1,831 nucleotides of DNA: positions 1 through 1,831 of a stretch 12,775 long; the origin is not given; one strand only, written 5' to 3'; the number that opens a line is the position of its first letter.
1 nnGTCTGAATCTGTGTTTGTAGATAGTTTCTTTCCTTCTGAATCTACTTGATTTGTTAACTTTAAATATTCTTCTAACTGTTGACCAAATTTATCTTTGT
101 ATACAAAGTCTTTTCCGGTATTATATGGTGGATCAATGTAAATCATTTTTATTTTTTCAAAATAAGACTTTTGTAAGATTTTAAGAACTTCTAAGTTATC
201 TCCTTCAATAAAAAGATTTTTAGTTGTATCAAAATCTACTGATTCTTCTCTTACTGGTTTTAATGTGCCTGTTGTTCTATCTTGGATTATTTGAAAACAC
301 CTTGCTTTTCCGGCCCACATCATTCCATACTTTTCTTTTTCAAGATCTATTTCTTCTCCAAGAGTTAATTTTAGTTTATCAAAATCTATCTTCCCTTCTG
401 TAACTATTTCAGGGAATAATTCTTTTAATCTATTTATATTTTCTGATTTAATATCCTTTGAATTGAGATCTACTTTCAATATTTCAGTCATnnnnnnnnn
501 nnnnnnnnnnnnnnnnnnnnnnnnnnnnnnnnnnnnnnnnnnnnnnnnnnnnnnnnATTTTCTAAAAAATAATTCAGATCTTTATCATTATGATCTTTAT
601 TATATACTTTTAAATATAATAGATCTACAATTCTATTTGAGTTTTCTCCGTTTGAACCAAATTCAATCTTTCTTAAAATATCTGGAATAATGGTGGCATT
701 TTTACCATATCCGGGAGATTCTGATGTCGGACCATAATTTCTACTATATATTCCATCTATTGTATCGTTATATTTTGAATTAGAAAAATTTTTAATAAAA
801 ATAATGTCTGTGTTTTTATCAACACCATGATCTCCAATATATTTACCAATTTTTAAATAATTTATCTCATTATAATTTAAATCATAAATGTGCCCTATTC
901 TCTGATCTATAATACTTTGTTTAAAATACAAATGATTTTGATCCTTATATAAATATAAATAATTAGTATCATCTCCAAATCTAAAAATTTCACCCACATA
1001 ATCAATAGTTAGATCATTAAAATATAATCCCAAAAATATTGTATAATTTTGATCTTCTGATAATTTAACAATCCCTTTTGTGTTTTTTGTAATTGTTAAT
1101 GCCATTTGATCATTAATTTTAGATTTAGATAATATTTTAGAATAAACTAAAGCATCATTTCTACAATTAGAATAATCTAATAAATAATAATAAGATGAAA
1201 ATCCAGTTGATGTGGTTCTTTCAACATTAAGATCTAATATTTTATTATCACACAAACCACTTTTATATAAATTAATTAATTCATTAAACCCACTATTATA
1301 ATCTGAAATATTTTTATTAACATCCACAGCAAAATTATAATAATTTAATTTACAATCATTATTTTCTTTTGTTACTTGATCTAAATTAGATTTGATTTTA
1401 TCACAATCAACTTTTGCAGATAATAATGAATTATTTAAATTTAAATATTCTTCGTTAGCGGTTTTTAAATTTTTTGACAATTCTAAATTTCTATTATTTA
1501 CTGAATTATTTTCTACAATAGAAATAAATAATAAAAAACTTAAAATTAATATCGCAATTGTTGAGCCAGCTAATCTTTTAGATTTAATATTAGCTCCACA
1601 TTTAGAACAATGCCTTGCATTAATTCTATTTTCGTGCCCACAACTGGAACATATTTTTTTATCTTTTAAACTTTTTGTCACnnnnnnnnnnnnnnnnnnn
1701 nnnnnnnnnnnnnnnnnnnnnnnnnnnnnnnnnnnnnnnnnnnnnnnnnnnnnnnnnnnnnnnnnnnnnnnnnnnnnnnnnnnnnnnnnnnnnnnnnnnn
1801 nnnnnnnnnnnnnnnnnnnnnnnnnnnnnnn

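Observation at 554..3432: HerA/FtsK-like ATPase with coiled-coil and Zn-ribbon tail, translationally coupled to a Zn-ribbon membrane protein: candidate undescribed two-gene module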

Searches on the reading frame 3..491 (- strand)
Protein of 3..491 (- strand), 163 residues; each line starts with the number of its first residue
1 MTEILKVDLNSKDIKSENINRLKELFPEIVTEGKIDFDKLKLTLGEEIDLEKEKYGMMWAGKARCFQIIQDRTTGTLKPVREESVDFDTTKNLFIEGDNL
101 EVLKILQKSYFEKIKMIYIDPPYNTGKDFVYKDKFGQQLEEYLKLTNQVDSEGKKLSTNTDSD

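Call 8: search_protein_families(library=pfam, proteins=[window:3-491:-], max_evalue=0.01)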
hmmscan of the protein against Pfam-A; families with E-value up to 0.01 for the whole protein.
window:3-491:- (163 aa): 1 family
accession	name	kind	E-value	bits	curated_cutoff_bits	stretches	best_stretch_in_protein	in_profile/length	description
PF01555.25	N6_N4_Mtase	-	0.0011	19.4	26.7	1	114-152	1-38/221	DNA methylase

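Call 9: search_protein_families(library=padloc, proteins=[window:3-491:-], max_evalue=0.01)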
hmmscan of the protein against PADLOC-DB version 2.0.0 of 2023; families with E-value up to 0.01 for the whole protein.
window:3-491:- (163 aa): 23 families
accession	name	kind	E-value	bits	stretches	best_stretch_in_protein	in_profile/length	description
PDLC03634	MTase_III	-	5.9e-71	238.1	1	6-162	4-165/621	Type III methyltransferase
PDLC03637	MTase_III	-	1.1e-34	117.9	1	11-137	43-167/513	Type III methyltransferase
PDLC03641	MTase_III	-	1.8e-28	97.5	1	21-158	21-172/657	Type III methyltransferase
PDLC03644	MTase_III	-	2.2e-16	57.7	1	58-156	5-103/542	Type III methyltransferase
PDLC03635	MTase_III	-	3e-15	54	1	66-137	191-265/708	Type III methyltransferase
PDLC03642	MTase_III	-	3e-15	53.9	1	47-142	36-134/528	Type III methyltransferase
PDLC03640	MTase_III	-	4.8e-13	46.3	1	88-152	40-107/654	Type III methyltransferase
PDLC03636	MTase_III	-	5.2e-13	46.6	1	87-133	42-89/575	Type III methyltransferase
PDLC03639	MTase_III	-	2.8e-11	40.5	1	89-137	85-134/639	Type III methyltransferase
PDLC03354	MTase_II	-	1.4e-10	38.8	1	54-132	24-103/425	Type II methyltransferase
PDLC03646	MTase_III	-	3.3e-09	33.1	1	88-147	468-526/1057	Type III methyltransferase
PDLC03633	MTase_III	-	1.4e-08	31.9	1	80-141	66-127/616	Type III methyltransferase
PDLC03299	MTase_II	-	2.8e-08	31.6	1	86-150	9-70/296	Type II methyltransferase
PDLC03638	MTase_III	-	5.6e-08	29.6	1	89-137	378-428/816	Type III methyltransferase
PDLC03645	MTase_III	-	2.1e-06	24.1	1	93-137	141-186/709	Type III methyltransferase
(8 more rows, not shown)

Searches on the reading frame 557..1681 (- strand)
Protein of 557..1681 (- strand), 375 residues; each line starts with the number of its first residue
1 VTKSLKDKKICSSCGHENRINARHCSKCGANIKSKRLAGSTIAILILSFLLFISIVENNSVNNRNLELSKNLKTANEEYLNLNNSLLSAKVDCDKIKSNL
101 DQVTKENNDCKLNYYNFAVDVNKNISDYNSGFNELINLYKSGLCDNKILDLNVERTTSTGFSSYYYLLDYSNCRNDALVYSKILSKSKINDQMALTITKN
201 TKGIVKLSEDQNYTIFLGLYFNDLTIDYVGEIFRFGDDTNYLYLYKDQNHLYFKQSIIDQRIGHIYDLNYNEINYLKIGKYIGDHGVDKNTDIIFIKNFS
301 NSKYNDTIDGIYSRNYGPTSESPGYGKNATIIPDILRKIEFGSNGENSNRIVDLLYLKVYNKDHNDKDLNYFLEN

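Call 8: search_protein_families(library=pfam, proteins=[window:557-1681:-], max_evalue=0.01)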
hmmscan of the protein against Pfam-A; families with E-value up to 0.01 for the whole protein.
window:557-1681:- (375 aa): 4 families
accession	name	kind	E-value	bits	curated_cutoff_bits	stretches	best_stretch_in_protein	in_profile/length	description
PF13240.11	Zn_Ribbon_1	-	2.3e-05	24.4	25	1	11-31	2-22/23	zinc-ribbon domain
PF13248.11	Zn_ribbon_3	-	0.00014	21.7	27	1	8-32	2-26/26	zinc-ribbon domain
PF12773.13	DZR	-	0.00051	20.6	27.3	1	11-33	1-23/45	Double zinc ribbon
PF18912.6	DZR_2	-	0.008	16.4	27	0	6-38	19-52/56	Double zinc ribbon domain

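Call 9: search_protein_families(library=padloc, proteins=[window:557-1681:-], max_evalue=0.01)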
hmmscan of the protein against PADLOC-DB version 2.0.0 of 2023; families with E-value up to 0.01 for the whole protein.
window:557-1681:- (375 aa): 0 families

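Call 10: search_protein_families(library=ncbifam, proteins=[window:557-1681:-], max_evalue=0.01)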
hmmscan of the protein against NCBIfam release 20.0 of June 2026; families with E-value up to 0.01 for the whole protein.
window:557-1681:- (375 aa): 1 family
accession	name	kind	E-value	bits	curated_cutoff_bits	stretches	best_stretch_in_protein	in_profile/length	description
NF003161.0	PRK04136.1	equivalog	0.0012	18.3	54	1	7-30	13-36/49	50S ribosomal protein L40e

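Call 20: find_homologous_proteins(query=window:557-1681:-, max_evalue=0.001)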
Query window:557-1681:- (375 aa): 4 proteins with E <= 0.001 among 4409 candidates.
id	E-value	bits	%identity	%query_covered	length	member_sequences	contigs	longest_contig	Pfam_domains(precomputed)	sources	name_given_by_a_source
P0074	4.0e-241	818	100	100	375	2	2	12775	-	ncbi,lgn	-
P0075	4.1e-142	492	62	99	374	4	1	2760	-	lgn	-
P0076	3.5e-109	384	51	99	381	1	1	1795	-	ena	-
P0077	8.3e-84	300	46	98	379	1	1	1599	-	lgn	-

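Call 30: predict_structure(alignment_id=A3)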
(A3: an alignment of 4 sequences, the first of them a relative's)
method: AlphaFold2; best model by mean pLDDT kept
length: 375 residues; sequences in the alignment: 4
mean_pLDDT: 63.4   pTM: 0.48
mean pLDDT of the five models: 63.4, 56.1, 49.3, 46.3, 43.8
residues with pLDDT >= 90: 0; 70-90: 124; 50-70: 203; < 50: 48
segments of 3 or more residues with pLDDT < 50: 1-7, 134-146, 316-329, 363-368
pLDDT, mean of each block of 10 residues (from residue 1): 41 60 57 56 69 58 60 75 78 83 83 74 59 47 49 64 62 58 53 65 62 75 74 73 79 73 69 76 63 70 58 49 42 60 58 74 49 50
secondary structure, 60 per line:
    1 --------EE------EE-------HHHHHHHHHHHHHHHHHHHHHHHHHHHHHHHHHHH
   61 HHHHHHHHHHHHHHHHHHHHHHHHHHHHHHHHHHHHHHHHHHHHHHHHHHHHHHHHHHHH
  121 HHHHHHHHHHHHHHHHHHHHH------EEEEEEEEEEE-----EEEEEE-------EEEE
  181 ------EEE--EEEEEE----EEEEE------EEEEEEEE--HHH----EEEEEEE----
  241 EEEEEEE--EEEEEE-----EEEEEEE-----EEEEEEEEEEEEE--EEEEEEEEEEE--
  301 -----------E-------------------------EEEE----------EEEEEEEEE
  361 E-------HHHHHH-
elements in order: H26-141 E148-158 E164-169 E177-180 E187-189 E192-197 E202-206 E213-220 E230-236 E241-247 E250-255 E261-267 E273-285 E288-298 E338-341 E352-361 H369-374

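Call 33: fold_search(model_id=the predicted structure, library=pdb)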
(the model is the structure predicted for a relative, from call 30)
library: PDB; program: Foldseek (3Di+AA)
matches with E <= 10: 1273; with E <= 0.001: 131
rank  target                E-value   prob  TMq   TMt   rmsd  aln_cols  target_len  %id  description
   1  7oa8                  2.2e-06  1.00  0.37  0.37   7.3       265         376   11  PilC minor pilin of Streptococcus sanguinis SK36 type IV pili (released 2022-05-04)
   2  4iqp                  2.8e-06  1.00  0.34  0.31   6.3       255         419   14  Crystal Structure of HCRA-W1266A (released 2013-05-29)
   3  5jmc_E                3.1e-06  1.00  0.33  0.31   6.9       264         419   14  Receptor binding domain of Botulinum neurotoxin A in complex with rat SV2C (released 2016-06-15)
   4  3mpp                  3.1e-06  1.00  0.31  0.29   8.6       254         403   11  Botulinum Neurotoxin Type G Receptor Binding Domain (released 2010-06-16)
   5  9ea9_A                4.8e-06  1.00  0.34  0.12   9.2       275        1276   14  Crystal structure of BoNT/A-NTNH-HA70 -VHH_F12-VHH_H7-Fab_NTNH complex (released 2025-09-17)
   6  7qpt_A                5.0e-06  1.00  0.36  0.32   6.2       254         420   12  Botulinum neurotoxin A4 cell binding domain in complex with GD1a oligosaccharide (released 2022-03-16)
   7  4jra_B                5.3e-06  1.00  0.34  0.31   6.6       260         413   14  CRYSTAL STRUCTURE OF THE BOTULINUM NEUROTOXIN A RECEPTOR-BINDING DOMAIN IN COMPLEX WITH THE LUMINAL DOMAIN Of SV2C (released 2013-11-20)
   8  5jmc_G                5.6e-06  1.00  0.33  0.31   6.9       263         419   14  Receptor binding domain of Botulinum neurotoxin A in complex with rat SV2C (released 2016-06-15)
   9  7qfq                  5.6e-06  1.00  0.34  0.12   7.9       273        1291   16  Cryo-EM structure of Botulinum neurotoxin serotype B (released 2022-01-26)
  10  6thy_AAA              5.9e-06  1.00  0.33  0.31   6.6       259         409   12  Botulinum neurotoxin A3 Hc domain in complex with GD1a (released 2020-01-29)
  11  8rvg_A                6.6e-06  1.00  0.34  0.31   6.4       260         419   15  Structure of the binding domain of BoNT/A mutant Y1117V in complex with the GD1a ganglioside receptor (released 2025-02-12)
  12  5jmc_C                7.0e-06  1.00  0.34  0.31   6.5       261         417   15  Receptor binding domain of Botulinum neurotoxin A in complex with rat SV2C (released 2016-06-15)
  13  5jmc_A                7.0e-06  1.00  0.34  0.31   6.6       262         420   15  Receptor binding domain of Botulinum neurotoxin A in complex with rat SV2C (released 2016-06-15)
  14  5tpb_A                7.0e-06  1.00  0.29  0.27   8.3       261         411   11  Binding domain of BoNT/A complexed with ganglioside variant (released 2017-01-18)
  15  5l21_A                7.3e-06  1.00  0.34  0.31   6.5       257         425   14  Crystal structure of BoNT/A receptor binding domain in complex with VHH C2 (released 2017-08-09)
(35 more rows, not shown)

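Call 110: search_protein_families(library=phrogs, proteins=[window:557-1681:-], max_evalue=0.001)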
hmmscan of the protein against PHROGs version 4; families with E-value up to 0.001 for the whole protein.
window:557-1681:- (375 aa): 0 families
